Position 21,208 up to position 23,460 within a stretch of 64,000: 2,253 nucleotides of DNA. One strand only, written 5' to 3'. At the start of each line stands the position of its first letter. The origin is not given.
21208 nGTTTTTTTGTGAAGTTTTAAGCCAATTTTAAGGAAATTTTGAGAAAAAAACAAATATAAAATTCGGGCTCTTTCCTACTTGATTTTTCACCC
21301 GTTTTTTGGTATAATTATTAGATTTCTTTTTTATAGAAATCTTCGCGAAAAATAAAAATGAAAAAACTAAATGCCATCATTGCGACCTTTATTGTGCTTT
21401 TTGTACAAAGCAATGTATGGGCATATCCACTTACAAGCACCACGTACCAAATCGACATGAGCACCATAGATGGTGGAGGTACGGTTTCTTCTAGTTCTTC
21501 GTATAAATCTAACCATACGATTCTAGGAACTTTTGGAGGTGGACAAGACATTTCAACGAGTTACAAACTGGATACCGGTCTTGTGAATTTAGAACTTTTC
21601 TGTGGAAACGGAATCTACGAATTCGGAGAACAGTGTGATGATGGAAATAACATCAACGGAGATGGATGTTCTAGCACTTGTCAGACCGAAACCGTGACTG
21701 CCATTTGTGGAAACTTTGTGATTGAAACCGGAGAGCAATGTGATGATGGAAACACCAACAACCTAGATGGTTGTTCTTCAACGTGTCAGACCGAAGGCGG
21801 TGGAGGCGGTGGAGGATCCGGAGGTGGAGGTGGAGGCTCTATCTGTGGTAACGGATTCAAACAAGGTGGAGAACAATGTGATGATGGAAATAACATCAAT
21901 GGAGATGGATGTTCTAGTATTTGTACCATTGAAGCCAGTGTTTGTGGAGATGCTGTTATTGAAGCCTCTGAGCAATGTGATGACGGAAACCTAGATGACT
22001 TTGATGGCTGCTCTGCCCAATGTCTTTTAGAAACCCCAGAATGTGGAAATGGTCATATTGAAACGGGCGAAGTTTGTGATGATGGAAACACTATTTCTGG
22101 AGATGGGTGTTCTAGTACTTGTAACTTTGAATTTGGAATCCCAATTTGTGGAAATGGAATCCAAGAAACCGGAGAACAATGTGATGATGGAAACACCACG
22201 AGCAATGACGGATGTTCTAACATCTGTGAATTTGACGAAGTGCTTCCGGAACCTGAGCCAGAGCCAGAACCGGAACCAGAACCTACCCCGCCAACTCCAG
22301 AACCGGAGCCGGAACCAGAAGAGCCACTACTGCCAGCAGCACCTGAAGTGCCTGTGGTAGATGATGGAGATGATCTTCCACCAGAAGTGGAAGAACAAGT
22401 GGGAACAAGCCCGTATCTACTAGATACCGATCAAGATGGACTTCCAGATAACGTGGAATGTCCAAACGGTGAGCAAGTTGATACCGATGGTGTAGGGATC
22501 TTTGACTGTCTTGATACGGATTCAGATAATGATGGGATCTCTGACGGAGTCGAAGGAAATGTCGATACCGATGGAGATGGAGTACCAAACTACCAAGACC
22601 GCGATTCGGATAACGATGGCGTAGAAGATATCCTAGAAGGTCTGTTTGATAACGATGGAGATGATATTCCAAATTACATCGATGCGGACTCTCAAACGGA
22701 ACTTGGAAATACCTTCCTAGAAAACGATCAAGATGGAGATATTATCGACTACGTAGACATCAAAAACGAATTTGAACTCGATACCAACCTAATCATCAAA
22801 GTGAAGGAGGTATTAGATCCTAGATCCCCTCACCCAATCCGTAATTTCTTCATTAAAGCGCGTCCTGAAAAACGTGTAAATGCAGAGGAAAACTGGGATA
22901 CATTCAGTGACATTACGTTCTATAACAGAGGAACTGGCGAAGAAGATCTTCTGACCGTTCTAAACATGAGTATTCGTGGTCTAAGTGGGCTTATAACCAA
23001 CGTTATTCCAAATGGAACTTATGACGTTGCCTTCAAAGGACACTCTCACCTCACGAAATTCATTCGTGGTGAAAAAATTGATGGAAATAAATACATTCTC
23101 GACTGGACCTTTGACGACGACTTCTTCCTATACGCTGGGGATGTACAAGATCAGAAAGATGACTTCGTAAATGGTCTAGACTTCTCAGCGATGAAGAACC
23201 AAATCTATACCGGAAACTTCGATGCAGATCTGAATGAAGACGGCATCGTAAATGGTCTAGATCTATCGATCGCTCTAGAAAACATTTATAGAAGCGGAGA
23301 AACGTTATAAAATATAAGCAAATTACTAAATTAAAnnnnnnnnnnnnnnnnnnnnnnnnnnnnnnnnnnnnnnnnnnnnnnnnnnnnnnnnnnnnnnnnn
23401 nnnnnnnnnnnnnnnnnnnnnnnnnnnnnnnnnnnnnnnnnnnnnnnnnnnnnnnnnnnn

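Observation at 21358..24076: Adjacent dockerin-like and cohesin-like genes: a possible two-component surface-tethering system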

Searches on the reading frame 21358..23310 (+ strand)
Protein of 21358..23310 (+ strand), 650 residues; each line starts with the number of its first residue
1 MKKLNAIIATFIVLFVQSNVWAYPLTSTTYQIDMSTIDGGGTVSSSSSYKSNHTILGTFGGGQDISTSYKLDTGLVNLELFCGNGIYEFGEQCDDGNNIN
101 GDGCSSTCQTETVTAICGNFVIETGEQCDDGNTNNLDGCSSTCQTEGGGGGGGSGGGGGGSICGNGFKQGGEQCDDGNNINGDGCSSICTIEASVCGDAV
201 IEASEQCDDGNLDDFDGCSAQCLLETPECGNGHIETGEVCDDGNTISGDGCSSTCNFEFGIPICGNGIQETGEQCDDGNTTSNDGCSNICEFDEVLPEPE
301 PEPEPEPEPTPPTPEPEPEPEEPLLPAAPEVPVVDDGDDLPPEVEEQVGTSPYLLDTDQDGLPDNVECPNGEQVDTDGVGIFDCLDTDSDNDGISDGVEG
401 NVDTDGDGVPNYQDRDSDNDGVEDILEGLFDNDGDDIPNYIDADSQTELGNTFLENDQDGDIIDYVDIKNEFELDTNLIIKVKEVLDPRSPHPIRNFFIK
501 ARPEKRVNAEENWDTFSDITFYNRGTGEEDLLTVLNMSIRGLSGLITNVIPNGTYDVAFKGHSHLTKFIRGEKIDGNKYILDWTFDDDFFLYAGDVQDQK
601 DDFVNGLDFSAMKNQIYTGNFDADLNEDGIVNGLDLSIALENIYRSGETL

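Call 3: search_protein_families(library=pfam, proteins=[window:21358-23310:+], max_evalue=1)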
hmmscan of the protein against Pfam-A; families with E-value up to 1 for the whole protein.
window:21358-23310:+ (650 aa): 3 families
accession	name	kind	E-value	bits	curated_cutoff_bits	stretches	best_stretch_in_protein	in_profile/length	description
PF13948.11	DUF4215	-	1.9e-39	134.2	27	6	257-290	15-46/47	Domain of unknown function (DUF4215)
PF05887.16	Trypan_PARP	-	0.00051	20.5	100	1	269-323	37-97/134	Procyclic acidic repetitive protein (PARP)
PF00404.24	Dockerin_1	-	0.00095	19.8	22.9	1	600-638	6-51/57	Dockerin type I domain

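Call 4: search_protein_families(library=ncbifam, proteins=[window:21358-23310:+], max_evalue=1)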
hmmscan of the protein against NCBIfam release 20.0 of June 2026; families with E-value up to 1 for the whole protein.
window:21358-23310:+ (650 aa): 4 families
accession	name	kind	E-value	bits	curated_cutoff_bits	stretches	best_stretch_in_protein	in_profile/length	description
TIGR02232.1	myxo_disulf_rpt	repeat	4e-65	215.3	20.8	6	227-260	2-35/38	cysteine-rich acidic repeat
NF058579.1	CPR_pilus_PamT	equivalog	1.6e-06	27.7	240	1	5-75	5-77/241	CPR-type pilus protein PamT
NF037973.1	metallo_SslE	exception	0.6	7.3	3000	1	287-323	40-79/1519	lipoprotein metalloprotease SslE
NF008084.0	PRK10819.1-5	equivalog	1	9.2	315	0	297-324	73-103/249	TonB system transport protein TonB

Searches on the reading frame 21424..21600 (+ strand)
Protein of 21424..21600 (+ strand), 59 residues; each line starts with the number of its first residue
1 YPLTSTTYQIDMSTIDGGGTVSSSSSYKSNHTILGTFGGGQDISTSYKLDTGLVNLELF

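Call 85: search_protein_families(library=ncbifam, proteins=[window:21424-21600:+], max_evalue=1)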
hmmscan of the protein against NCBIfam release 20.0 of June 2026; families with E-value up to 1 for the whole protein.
seq(59 aa): 2 families
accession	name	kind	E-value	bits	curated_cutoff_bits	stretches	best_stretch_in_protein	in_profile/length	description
NF058579.1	CPR_pilus_PamT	equivalog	3.2e-05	23.5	240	1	4-53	28-77/241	CPR-type pilus protein PamT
NF038124.1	PEP_CTERM_TLD_A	exception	0.034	13.7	100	1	4-55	122-172/235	PEP_CTERM-anchored TLD domain-containing protein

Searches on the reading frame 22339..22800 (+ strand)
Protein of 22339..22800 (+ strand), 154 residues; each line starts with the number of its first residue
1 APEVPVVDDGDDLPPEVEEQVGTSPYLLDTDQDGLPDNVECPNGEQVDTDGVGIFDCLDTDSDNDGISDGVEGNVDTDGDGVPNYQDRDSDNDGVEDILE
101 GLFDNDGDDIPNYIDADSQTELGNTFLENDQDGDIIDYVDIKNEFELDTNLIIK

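Call 86: search_protein_families(library=pfam, proteins=[window:22339-22800:+], max_evalue=1)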
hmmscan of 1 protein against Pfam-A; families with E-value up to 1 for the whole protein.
window:22339-22800:+ (154 aa): 2 families
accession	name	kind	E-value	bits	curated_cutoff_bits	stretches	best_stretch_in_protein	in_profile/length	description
PF02412.23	TSP_3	-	0.0054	16.8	25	1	60-87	1-26/36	Thrombospondin type 3 repeat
PF18884.5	TSP3_bac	-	0.0079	16.5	25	1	61-72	1-12/22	Bacterial TSP3 repeat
